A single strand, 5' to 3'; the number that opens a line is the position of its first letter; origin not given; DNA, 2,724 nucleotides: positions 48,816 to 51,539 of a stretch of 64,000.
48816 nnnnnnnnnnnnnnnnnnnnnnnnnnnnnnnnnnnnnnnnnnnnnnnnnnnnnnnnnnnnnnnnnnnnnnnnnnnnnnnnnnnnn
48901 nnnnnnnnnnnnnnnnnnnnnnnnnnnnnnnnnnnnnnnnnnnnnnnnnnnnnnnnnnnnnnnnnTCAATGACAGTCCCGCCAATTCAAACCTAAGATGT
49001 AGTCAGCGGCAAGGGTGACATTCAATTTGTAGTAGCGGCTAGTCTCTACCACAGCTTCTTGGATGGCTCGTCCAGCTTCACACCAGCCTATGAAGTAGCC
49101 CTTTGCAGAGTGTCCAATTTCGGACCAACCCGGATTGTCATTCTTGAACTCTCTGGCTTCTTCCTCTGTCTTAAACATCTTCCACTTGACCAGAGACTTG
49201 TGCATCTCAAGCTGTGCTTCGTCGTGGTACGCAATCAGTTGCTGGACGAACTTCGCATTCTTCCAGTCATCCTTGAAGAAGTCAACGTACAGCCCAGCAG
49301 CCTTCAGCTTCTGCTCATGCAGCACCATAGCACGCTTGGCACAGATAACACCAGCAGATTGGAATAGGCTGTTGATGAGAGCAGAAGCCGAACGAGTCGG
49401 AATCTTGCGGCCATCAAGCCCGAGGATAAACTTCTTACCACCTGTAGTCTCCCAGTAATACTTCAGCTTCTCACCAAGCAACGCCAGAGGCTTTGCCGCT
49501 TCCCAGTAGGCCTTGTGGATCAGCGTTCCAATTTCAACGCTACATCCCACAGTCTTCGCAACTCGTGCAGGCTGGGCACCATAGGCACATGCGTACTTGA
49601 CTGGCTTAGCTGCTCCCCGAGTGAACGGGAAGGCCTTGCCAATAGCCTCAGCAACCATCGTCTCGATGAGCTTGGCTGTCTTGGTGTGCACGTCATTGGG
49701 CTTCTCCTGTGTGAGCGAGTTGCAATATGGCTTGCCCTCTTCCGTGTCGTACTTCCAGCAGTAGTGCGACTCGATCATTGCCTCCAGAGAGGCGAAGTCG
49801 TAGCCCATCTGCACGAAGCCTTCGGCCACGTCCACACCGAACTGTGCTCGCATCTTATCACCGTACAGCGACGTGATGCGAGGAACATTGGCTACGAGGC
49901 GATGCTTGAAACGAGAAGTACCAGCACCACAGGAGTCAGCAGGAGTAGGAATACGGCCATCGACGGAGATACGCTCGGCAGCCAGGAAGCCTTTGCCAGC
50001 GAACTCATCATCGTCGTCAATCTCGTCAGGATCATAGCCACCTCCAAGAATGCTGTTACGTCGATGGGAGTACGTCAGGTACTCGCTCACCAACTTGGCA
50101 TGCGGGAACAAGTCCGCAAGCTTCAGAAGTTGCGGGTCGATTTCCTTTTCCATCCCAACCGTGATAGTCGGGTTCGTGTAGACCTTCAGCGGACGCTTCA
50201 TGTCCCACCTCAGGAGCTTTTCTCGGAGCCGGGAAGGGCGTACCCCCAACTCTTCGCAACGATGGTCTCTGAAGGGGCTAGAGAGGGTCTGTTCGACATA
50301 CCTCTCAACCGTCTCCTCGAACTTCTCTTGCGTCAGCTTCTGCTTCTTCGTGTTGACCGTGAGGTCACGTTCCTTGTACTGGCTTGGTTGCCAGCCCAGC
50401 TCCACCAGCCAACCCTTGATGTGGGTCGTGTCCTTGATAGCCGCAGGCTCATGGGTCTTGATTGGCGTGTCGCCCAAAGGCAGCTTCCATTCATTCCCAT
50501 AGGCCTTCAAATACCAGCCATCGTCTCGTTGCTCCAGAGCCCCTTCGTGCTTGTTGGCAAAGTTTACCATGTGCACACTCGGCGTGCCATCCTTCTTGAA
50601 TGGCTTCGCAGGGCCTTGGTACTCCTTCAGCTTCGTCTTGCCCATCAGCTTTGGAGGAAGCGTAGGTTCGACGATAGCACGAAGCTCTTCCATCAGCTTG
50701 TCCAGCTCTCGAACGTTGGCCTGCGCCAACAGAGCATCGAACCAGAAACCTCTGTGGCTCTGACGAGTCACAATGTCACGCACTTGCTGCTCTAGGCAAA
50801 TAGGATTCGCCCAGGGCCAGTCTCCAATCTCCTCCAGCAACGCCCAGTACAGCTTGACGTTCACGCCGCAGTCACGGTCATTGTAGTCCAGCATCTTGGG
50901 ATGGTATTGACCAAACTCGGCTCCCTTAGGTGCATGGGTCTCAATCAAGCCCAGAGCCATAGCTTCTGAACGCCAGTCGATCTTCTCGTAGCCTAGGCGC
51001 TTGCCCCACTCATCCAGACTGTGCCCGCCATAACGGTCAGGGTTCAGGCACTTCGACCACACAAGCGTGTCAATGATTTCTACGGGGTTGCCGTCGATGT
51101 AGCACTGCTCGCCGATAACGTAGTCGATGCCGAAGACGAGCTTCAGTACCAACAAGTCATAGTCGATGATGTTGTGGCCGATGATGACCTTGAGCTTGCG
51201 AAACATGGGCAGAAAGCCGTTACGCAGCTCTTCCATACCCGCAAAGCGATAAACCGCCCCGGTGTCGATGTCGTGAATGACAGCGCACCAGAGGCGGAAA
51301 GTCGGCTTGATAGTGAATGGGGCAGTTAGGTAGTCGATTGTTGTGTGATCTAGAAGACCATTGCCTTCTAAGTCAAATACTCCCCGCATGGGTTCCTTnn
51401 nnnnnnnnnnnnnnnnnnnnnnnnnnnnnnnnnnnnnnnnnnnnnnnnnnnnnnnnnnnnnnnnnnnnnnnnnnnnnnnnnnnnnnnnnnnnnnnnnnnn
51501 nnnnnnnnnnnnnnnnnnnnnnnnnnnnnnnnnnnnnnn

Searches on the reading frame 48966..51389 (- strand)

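Call 25: search_protein_families(library=phrogs, proteins=[window:48966-51389:-], max_evalue=0.001)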
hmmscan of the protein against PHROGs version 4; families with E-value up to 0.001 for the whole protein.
window:48966-51389:- (807 aa): 8 families
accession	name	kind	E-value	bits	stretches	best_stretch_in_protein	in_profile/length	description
phrog_17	-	DNA, RNA and nucleotide metabolism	2.4e-102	344.9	1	4-806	674-1233/1445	DNA polymerase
phrog_16667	-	DNA, RNA and nucleotide metabolism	5.9e-52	177.5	2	610-740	1-131/229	DNA polymerase I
phrog_15971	-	DNA, RNA and nucleotide metabolism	5.2e-33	115.7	1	476-747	120-351/376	DNA polymerase I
phrog_8888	-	DNA, RNA and nucleotide metabolism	5.4e-29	103.1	1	514-751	2-214/295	DNA polymerase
phrog_6375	-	DNA, RNA and nucleotide metabolism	4.2e-17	63.7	1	603-807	2-204/204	DNA polymerase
phrog_403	-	DNA, RNA and nucleotide metabolism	1.5e-08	35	1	56-196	131-258/321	DNA polymerase exonuclease subunit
phrog_24147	-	DNA, RNA and nucleotide metabolism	0.00012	23.3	0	672-807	6-93/93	DNA polymerase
phrog_2573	-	DNA, RNA and nucleotide metabolism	0.00014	22.1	1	514-630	6-125/336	DNA polymerase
